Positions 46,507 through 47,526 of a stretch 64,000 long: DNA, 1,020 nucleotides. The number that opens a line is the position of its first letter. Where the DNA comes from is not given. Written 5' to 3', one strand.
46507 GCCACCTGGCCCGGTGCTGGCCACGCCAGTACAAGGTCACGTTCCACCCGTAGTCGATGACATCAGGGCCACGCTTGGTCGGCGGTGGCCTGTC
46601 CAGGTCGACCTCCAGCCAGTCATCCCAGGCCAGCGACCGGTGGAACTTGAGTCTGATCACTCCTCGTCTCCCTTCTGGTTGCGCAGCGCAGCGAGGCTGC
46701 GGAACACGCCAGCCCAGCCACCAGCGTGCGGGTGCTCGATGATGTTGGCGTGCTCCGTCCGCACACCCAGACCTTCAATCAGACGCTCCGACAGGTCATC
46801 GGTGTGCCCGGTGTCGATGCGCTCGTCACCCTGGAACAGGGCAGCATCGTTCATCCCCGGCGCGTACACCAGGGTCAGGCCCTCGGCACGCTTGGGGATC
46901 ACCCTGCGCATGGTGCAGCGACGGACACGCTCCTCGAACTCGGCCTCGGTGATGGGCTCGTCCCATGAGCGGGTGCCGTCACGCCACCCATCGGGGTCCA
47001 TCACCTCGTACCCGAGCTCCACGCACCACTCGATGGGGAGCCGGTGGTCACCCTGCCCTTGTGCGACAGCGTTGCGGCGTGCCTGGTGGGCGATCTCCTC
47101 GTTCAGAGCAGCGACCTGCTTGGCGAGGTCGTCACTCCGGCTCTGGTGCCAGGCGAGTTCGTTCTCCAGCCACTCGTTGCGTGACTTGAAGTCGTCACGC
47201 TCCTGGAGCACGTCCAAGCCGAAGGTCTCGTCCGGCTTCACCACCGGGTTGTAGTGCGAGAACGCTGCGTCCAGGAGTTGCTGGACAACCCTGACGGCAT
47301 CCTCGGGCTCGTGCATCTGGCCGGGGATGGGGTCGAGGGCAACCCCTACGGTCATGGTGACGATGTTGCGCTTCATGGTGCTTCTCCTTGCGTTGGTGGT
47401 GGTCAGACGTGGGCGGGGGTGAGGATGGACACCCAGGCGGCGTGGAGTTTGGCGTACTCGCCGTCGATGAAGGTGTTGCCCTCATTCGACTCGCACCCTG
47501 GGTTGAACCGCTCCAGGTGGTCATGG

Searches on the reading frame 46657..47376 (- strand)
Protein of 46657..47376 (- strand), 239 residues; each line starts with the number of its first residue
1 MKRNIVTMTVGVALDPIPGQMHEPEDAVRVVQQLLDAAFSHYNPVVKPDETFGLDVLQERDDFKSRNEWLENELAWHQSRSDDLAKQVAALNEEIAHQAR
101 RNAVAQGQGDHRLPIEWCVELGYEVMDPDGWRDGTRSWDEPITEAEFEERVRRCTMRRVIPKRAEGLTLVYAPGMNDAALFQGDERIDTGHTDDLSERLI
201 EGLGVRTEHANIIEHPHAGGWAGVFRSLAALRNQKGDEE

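Call 89: search_protein_families(library=pfam, proteins=[window:46657-47376:-], max_evalue=1)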
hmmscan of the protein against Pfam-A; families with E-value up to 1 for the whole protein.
window:46657-47376:- (239 aa): 5 families
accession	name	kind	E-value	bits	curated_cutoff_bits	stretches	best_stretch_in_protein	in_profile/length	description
PF08172.17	CASP_C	-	0.042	13.6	28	1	56-93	89-126/252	CASP C terminal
PF23850.1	DUF7213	-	0.056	14.1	27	1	82-139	3-51/76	Family of unknown function (DUF7213)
PF11461.13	RILP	-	0.076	14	24.8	1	55-100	7-52/69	Rab interacting lysosomal protein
PF25481.1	Nucleoprot-TPR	-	0.13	12.8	27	1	57-97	14-51/80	Nucleoprotein TPR-like domain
PF25785.1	TPR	-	0.15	12.8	27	1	61-102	3-44/110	Nucleoprotein TPR-like domain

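Call 90: search_protein_families(library=phrogs, proteins=[window:46657-47376:-], max_evalue=0.01)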
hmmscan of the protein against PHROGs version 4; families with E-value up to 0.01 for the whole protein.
window:46657-47376:- (239 aa): 1 family
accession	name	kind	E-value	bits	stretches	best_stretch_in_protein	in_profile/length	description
phrog_11725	-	unknown function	8.8e-07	29.6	1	116-157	12-56/62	-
